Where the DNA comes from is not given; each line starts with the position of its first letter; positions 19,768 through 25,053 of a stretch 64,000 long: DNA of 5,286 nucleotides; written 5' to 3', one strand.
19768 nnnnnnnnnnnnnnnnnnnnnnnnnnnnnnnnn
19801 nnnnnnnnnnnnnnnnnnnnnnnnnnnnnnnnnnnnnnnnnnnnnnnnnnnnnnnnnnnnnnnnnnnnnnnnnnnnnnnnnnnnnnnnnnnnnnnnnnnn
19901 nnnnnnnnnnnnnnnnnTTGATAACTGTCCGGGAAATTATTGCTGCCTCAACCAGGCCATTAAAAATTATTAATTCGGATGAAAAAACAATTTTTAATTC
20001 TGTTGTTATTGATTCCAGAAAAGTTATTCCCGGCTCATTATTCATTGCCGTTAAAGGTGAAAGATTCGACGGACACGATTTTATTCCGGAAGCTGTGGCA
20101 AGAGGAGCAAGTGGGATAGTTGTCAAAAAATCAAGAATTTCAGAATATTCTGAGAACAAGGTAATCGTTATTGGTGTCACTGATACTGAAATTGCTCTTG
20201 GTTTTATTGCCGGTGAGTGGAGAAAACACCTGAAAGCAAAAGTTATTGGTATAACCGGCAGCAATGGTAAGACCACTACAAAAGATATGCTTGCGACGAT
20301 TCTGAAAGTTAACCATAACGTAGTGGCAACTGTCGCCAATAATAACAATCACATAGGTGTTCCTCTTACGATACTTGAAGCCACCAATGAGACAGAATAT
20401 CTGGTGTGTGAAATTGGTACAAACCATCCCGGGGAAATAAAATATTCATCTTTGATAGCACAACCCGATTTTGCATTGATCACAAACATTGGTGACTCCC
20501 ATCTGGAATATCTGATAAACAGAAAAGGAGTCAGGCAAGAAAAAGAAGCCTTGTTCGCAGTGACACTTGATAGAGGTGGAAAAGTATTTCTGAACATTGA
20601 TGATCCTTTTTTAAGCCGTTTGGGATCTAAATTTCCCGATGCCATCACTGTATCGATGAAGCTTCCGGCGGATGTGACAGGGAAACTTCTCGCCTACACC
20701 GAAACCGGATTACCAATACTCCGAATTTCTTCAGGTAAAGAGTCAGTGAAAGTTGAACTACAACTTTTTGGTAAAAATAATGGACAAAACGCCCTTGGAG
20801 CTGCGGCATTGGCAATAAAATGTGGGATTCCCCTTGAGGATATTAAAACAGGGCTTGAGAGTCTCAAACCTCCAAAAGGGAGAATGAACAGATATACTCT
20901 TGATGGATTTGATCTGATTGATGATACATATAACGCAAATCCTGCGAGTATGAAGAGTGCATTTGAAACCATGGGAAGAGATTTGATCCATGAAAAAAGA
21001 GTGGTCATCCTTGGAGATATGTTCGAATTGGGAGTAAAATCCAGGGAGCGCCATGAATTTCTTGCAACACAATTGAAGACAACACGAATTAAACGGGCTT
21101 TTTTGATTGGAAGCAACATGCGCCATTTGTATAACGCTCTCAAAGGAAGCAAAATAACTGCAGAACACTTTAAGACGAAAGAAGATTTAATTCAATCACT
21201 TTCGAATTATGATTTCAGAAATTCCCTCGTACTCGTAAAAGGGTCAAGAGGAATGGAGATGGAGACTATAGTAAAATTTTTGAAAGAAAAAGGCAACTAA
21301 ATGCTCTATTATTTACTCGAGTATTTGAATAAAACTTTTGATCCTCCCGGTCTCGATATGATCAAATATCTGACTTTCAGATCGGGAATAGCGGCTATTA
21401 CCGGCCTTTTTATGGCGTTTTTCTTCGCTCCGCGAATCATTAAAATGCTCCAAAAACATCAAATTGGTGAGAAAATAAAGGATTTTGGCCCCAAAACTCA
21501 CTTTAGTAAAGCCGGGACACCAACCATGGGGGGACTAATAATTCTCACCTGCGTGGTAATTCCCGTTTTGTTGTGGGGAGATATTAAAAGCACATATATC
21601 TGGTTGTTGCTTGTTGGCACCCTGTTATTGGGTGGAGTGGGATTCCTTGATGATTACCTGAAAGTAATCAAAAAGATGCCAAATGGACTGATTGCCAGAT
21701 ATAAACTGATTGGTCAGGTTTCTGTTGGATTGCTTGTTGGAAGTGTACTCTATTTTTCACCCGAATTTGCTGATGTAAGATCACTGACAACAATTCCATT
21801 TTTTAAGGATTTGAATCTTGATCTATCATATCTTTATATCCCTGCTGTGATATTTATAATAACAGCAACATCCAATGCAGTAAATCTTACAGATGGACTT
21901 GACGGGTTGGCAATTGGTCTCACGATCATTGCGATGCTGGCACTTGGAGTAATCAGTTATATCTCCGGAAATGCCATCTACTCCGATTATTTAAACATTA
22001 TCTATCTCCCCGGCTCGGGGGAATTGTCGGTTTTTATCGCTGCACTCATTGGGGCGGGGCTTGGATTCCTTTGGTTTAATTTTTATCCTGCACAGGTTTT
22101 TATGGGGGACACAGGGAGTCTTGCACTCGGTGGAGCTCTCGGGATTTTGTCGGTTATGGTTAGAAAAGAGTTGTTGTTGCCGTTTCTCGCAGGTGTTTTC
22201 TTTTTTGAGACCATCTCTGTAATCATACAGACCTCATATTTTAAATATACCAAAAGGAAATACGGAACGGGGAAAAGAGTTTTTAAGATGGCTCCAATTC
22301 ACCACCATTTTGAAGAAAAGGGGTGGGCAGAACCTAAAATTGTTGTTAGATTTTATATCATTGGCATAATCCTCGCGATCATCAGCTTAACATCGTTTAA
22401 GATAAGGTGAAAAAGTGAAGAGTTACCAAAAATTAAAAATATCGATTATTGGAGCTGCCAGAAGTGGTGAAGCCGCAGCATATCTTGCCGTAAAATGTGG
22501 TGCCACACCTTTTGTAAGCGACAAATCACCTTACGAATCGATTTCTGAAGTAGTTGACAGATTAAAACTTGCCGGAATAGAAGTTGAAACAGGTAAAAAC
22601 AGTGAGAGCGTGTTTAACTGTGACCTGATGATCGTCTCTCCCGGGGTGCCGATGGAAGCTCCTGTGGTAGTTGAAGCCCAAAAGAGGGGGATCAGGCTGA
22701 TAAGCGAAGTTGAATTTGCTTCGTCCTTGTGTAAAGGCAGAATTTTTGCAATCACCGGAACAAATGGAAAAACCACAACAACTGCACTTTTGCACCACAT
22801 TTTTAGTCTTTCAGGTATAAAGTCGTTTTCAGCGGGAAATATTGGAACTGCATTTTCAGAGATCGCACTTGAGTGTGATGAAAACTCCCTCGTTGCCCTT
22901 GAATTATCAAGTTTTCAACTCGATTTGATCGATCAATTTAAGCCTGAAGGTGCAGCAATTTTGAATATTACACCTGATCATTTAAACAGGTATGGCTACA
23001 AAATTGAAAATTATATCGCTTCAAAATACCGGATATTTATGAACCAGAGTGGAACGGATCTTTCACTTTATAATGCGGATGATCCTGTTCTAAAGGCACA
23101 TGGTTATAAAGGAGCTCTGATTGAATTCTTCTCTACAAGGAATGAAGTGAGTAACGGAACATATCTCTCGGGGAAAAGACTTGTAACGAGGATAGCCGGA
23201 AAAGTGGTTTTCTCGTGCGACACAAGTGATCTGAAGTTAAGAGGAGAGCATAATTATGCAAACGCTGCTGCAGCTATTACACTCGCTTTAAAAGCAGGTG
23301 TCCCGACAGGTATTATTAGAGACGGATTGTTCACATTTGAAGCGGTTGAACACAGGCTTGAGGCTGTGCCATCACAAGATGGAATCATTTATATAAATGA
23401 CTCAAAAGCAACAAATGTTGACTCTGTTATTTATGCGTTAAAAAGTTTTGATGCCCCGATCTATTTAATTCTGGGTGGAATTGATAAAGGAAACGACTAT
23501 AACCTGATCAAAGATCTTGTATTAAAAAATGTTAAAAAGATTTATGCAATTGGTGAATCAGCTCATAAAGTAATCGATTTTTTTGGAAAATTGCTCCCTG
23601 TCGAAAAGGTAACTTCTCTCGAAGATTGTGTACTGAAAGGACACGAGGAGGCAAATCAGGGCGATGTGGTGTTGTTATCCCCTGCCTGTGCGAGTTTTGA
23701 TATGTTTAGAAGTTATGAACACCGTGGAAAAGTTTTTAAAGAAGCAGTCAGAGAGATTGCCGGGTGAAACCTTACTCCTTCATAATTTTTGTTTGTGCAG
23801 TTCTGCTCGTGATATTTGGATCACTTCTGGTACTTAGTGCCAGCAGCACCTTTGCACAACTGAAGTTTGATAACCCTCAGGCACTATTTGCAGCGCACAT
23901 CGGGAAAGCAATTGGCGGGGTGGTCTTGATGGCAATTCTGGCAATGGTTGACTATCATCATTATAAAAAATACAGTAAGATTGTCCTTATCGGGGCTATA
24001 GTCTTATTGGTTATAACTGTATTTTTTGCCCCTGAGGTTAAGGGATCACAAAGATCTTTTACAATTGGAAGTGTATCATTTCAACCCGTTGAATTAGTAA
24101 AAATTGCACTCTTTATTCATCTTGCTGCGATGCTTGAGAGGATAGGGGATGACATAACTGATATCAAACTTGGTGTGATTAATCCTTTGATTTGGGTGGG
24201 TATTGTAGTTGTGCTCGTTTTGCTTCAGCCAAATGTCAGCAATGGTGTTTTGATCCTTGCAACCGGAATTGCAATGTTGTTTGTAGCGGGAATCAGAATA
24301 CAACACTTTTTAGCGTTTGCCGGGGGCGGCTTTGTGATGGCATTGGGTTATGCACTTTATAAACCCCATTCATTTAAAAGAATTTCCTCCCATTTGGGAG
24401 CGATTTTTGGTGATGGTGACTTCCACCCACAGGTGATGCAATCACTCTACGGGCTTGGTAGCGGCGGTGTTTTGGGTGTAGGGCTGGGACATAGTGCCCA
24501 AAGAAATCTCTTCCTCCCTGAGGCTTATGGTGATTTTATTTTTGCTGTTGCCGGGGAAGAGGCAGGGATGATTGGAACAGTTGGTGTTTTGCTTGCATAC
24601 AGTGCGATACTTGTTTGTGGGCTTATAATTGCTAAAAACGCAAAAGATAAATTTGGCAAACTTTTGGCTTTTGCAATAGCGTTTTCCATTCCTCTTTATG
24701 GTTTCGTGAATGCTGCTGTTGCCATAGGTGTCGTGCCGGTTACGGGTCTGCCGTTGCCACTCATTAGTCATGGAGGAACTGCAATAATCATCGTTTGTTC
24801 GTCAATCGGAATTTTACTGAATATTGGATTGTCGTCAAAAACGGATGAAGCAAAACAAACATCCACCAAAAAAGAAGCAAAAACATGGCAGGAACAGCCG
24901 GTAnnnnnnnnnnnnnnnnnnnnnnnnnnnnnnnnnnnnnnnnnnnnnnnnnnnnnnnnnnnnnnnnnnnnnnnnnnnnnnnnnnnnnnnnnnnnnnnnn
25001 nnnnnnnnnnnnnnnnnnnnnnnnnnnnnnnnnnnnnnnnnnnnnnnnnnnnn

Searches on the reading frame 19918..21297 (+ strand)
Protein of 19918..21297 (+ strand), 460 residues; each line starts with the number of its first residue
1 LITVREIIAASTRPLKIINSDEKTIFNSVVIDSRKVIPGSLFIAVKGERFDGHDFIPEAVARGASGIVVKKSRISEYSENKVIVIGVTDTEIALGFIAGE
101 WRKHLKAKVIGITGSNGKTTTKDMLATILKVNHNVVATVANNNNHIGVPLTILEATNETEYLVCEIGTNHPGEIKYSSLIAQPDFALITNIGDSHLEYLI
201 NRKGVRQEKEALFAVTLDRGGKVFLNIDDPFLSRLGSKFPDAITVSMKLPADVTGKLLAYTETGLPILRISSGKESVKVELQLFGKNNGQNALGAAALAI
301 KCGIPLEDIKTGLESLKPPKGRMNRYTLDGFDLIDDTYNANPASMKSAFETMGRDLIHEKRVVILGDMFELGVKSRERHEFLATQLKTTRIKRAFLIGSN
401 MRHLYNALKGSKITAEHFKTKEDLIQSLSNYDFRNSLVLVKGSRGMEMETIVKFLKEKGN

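Call 61: search_protein_families(library=pfam, proteins=[window:19918-21297:+], max_evalue=0.00001)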
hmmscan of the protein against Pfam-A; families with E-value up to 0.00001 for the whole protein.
window:19918-21297:+ (460 aa): 3 families
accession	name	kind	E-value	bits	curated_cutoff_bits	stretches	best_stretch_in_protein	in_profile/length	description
PF08245.18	Mur_ligase_M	-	7.7e-40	137.4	24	1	112-299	1-200/200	Mur ligase middle domain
PF02875.26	Mur_ligase_C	-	2.1e-17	64.6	28.4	1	321-444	1-127/127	Mur ligase, glutamate ligase domain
PF01225.30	Mur_ligase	-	3.8e-11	43.6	21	1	28-99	4-92/95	Mur ligase family, catalytic domain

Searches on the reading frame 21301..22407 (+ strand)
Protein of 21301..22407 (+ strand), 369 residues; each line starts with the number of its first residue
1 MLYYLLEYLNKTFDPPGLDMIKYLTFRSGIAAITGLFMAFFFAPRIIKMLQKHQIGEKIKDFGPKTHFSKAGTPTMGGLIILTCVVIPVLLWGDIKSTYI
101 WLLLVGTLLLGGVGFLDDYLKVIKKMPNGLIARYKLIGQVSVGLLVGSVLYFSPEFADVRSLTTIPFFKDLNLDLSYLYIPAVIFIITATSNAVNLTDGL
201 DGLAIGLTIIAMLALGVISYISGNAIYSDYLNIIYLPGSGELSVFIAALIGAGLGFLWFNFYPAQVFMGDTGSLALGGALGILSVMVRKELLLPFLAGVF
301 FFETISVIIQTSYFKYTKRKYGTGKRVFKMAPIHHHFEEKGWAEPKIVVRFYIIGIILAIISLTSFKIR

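Call 61: search_protein_families(library=pfam, proteins=[window:21301-22407:+], max_evalue=0.00001)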
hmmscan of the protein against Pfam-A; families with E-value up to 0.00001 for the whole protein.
window:21301-22407:+ (369 aa): 1 family
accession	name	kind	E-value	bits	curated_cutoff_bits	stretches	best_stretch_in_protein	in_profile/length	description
PF00953.26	Glycos_transf_4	-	8.2e-35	120.6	27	1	101-287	2-159/160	Glycosyl transferase family 4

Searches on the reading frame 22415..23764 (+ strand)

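Call 61: search_protein_families(library=pfam, proteins=[window:22415-23764:+], max_evalue=0.00001)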
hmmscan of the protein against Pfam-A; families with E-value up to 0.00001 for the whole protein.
window:22415-23764:+ (450 aa): 4 families
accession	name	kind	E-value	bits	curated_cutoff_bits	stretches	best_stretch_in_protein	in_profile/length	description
PF08245.18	Mur_ligase_M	-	1.4e-25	90.9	24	1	113-291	1-200/200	Mur ligase middle domain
PF02875.26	Mur_ligase_C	-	3.2e-11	44.6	28.4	1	313-425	1-127/127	Mur ligase, glutamate ligase domain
PF21799.2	MurD-like_N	-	5.5e-07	30.2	27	1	8-96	2-87/88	Mur ligase MurD-like, N-terminal domain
PF21377.3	MurD_N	-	9.1e-07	29.3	24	1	8-79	1-71/76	MurD N-terminal domain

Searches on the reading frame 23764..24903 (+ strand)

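Call 61: search_protein_families(library=pfam, proteins=[window:23764-24903:+], max_evalue=0.00001)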
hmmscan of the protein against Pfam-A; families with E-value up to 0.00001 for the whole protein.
window:23764-24903:+ (380 aa): 1 family
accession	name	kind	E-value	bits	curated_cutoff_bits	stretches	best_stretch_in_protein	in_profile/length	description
PF01098.24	FTSW_RODA_SPOVE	-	1.3e-80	271.5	26.4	1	8-357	4-353/356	Cell cycle protein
